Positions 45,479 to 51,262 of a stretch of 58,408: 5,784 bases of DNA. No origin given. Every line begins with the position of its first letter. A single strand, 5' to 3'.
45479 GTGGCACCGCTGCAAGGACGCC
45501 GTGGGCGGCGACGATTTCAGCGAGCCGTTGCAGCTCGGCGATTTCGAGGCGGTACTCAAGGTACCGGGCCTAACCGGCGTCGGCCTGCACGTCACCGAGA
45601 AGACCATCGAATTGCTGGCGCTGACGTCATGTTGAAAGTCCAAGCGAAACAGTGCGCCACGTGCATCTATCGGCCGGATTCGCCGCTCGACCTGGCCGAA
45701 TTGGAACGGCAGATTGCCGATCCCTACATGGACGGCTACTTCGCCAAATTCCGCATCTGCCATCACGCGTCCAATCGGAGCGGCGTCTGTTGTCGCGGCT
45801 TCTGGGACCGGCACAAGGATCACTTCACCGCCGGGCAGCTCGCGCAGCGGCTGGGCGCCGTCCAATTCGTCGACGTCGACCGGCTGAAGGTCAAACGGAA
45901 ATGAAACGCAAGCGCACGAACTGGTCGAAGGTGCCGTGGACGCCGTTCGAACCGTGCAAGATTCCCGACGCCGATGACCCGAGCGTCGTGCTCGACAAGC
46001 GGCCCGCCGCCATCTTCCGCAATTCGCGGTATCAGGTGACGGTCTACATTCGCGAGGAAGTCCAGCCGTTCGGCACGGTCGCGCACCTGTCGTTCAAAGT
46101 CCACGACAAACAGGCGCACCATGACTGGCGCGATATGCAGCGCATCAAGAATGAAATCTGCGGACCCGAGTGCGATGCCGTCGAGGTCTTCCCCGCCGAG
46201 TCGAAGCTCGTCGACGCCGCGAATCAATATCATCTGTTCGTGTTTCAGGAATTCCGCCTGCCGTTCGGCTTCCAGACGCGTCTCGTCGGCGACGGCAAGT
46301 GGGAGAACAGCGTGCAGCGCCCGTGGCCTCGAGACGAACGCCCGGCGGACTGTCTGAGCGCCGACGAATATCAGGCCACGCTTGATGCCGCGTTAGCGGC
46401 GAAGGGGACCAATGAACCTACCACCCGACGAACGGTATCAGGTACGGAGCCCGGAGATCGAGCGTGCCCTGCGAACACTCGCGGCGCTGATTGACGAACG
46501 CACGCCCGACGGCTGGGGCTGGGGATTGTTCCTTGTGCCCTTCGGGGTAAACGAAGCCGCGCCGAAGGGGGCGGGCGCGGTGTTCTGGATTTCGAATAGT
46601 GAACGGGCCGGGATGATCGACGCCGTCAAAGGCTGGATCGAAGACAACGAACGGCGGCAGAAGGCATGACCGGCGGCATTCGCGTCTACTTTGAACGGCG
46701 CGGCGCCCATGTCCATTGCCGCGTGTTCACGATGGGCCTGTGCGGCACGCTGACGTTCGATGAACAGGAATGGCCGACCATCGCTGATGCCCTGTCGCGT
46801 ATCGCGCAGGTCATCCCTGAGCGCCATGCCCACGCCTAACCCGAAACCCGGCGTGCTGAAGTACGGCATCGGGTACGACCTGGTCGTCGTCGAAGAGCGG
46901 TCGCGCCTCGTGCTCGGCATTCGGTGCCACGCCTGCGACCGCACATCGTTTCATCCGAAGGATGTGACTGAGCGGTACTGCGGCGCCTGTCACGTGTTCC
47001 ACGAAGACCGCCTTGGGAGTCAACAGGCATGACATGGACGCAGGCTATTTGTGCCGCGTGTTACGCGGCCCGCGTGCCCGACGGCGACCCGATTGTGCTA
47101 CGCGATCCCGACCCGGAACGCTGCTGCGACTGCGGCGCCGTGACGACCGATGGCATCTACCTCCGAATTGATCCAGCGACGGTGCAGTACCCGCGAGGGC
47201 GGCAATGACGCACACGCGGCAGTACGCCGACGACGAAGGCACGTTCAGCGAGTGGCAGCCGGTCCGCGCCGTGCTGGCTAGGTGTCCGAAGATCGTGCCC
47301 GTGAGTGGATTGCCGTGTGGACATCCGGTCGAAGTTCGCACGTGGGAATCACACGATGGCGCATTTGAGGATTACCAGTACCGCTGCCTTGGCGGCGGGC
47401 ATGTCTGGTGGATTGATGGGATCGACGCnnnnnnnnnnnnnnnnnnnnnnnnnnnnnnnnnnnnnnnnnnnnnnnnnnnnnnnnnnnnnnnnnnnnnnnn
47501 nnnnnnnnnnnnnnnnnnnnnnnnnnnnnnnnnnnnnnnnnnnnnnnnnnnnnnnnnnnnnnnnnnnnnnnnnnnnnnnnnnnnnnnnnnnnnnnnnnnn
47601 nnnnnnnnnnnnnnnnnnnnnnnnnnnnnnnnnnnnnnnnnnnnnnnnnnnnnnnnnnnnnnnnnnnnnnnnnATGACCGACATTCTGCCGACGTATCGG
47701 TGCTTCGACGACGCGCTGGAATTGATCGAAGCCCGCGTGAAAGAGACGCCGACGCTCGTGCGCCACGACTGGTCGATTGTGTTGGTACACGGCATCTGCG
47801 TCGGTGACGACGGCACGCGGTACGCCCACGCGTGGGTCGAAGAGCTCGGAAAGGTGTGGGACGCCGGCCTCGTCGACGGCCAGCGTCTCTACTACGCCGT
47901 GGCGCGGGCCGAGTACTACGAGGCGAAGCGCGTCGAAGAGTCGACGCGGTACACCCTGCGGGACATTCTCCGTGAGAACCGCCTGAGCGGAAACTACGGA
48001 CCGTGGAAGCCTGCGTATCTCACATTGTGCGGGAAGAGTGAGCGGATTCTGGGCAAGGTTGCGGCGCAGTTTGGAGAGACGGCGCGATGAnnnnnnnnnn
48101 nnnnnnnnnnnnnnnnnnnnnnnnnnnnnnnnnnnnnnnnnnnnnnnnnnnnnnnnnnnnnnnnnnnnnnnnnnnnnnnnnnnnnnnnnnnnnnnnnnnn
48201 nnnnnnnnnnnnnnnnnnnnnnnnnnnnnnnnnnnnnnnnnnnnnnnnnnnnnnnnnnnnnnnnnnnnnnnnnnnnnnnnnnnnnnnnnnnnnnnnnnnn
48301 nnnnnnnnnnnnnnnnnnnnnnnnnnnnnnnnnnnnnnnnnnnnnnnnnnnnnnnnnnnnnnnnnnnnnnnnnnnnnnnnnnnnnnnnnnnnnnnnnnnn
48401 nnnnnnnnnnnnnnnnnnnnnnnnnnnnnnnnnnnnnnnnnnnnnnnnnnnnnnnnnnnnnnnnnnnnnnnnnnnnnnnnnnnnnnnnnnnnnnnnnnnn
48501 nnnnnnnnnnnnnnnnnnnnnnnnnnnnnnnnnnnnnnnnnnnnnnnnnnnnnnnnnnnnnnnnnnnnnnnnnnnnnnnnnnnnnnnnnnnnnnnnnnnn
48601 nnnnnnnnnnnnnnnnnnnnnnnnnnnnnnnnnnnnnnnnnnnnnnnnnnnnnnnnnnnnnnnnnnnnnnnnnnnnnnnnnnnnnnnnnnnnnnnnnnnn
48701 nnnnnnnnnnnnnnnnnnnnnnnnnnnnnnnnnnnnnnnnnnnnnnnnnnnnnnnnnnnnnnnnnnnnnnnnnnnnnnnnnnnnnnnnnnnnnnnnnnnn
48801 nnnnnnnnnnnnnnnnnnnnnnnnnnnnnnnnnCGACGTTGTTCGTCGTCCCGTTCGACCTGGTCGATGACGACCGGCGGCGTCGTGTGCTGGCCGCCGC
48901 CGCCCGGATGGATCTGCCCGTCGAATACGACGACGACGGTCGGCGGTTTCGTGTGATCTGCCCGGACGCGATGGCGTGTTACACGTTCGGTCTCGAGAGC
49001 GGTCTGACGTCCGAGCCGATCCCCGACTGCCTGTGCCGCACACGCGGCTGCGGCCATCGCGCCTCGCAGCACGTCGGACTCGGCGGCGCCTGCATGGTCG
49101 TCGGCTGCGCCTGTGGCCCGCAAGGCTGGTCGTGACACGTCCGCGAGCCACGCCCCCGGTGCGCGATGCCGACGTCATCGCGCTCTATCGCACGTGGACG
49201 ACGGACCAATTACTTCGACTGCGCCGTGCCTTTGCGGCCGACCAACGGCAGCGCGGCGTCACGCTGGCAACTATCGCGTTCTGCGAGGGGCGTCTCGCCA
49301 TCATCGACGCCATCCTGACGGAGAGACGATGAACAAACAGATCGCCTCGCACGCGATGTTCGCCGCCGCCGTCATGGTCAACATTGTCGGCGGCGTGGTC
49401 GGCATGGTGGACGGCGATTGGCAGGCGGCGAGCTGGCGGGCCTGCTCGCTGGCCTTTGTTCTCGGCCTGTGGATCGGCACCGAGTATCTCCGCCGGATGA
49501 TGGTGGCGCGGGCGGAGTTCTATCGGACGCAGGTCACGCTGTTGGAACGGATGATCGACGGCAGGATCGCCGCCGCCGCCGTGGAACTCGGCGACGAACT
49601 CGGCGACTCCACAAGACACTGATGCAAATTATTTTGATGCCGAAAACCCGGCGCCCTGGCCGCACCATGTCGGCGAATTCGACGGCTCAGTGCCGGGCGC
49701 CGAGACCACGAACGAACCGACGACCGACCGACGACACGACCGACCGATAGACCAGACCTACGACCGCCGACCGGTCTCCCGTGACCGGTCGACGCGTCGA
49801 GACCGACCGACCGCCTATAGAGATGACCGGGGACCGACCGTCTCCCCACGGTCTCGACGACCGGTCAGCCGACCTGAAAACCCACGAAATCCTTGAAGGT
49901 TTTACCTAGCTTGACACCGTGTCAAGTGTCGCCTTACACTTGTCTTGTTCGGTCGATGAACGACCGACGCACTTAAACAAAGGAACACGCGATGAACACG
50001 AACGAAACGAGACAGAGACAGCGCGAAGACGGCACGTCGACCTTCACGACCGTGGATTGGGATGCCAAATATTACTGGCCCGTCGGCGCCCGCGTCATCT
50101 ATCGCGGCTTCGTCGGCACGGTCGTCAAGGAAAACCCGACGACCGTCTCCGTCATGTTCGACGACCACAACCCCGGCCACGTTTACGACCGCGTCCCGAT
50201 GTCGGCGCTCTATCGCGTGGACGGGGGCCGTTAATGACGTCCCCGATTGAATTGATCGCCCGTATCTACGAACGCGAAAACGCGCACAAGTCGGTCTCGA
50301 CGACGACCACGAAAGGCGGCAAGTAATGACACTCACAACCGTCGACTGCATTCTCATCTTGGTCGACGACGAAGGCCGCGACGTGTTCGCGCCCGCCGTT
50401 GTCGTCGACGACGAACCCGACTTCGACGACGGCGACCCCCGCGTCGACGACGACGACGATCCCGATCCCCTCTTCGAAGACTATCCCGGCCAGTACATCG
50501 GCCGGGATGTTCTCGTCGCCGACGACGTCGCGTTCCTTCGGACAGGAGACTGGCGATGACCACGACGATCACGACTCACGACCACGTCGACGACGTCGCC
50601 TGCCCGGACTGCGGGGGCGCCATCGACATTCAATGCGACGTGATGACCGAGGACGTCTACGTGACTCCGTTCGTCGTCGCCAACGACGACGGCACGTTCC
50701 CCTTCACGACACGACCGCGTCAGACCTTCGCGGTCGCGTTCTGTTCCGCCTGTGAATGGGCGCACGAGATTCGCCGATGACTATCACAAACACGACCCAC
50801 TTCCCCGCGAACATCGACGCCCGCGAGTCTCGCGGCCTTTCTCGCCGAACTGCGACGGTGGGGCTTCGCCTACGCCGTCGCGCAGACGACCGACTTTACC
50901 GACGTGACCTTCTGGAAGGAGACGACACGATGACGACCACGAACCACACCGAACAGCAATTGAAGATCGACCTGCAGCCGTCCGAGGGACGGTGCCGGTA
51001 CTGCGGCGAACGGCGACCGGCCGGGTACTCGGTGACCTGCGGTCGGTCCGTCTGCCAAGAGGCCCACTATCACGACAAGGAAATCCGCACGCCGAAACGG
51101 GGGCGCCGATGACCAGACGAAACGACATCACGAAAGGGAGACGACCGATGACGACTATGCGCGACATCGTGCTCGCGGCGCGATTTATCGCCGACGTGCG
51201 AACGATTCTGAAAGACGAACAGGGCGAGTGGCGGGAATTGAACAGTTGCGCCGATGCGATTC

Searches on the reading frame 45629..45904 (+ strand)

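Call 102: search_protein_families(library=pfam, proteins=[window:45629-45904:+], max_evalue=0.05)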
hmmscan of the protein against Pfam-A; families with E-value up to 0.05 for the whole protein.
window:45629-45904:+ (91 aa): 1 family
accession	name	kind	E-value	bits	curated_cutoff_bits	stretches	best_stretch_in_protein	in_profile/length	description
PF19800.4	DUF6283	-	0.021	15.5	27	1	5-73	3-73/115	Family of unknown function (DUF6283)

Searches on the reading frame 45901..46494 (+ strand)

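Call 35: search_protein_families(library=phrogs, proteins=[window:45901-46494:+], max_evalue=0.01)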
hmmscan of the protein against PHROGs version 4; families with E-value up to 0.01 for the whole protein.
window:45901-46494:+ (197 aa): 1 family
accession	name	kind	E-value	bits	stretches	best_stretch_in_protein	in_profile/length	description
phrog_7839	-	unknown function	6.5e-19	69.3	1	41-125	53-132/136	-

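Call 102: search_protein_families(library=pfam, proteins=[window:45901-46494:+], max_evalue=0.05)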
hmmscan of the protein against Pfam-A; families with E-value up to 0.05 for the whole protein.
window:45901-46494:+ (197 aa): 1 family
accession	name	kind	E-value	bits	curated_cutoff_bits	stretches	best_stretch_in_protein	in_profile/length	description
PF24746.1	DUF7694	-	1.2e-16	60.8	27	1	60-117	9-66/66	Domain of unknown function (DUF7694)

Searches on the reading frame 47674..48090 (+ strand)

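Call 102: search_protein_families(library=pfam, proteins=[window:47674-48090:+], max_evalue=0.05)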
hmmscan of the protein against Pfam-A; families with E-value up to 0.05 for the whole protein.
window:47674-48090:+ (138 aa): 1 family
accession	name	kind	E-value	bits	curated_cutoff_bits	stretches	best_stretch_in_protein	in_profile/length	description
PF13471.12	Transglut_core3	-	0.0075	16.6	26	1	29-63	70-103/117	Transglutaminase-like superfamily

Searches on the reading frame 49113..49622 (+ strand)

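Call 15: search_protein_families(library=phrogs, proteins=[window:49113-49622:+], max_evalue=0.01)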
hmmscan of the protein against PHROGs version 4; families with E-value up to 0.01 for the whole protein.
window:49113-49622:+ (169 aa): 0 families

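Call 101: search_protein_families(library=pfam, proteins=[window:49113-49622:+], max_evalue=0.05)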
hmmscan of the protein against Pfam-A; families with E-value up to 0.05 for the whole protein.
window:49113-49622:+ (169 aa): 1 family
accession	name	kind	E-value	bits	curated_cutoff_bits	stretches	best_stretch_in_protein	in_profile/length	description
PF06912.16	DUF1275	-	0.016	15.5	25.4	1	80-145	21-82/193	Protein of unknown function (DUF1275)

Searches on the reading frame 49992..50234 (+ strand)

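Call 15: search_protein_families(library=phrogs, proteins=[window:49992-50234:+], max_evalue=0.01)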
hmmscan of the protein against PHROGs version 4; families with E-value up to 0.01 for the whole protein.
window:49992-50234:+ (80 aa): 1 family
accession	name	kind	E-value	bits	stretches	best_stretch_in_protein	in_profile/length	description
phrog_30695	-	unknown function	0.0062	17.6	1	35-64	15-44/65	-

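Call 101: search_protein_families(library=pfam, proteins=[window:49992-50234:+], max_evalue=0.05)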
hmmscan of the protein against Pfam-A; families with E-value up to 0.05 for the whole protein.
window:49992-50234:+ (80 aa): 0 families

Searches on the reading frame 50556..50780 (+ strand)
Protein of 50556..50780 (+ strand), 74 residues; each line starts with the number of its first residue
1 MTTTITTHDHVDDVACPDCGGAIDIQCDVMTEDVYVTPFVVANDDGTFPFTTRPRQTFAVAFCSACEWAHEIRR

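Call 101: search_protein_families(library=pfam, proteins=[window:50556-50780:+], max_evalue=0.05)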
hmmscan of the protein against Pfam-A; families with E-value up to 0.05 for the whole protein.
window:50556-50780:+ (74 aa): 2 families
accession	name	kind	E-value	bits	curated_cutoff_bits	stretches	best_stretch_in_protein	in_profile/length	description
PF14369.11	Zn_ribbon_19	-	0.0086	16.6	30.8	0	5-21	14-29/35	zinc-ribbon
PF21344.3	Zn_ribbon_LysW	-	0.049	13.7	27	0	14-33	1-20/46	Alpha-aminoadipate carrier protein LysW-like, globular domain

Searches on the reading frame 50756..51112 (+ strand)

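Call 101: search_protein_families(library=pfam, proteins=[window:50756-51112:+], max_evalue=0.05)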
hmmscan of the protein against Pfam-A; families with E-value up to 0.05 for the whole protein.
window:50756-51112:+ (118 aa): 3 families
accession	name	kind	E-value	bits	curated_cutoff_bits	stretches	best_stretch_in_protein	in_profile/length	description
PF13832.12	zf-HC5HC2H_2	-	0.024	15.2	27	1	67-106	45-81/109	PHD-zinc-finger like domain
PF13771.12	zf-HC5HC2H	-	0.041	14.5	29.1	0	60-103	20-61/91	PHD-like zinc-binding domain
PF12809.12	Metallothi_Euk2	-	0.047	14.5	27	0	67-101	31-65/69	Eukaryotic metallothionein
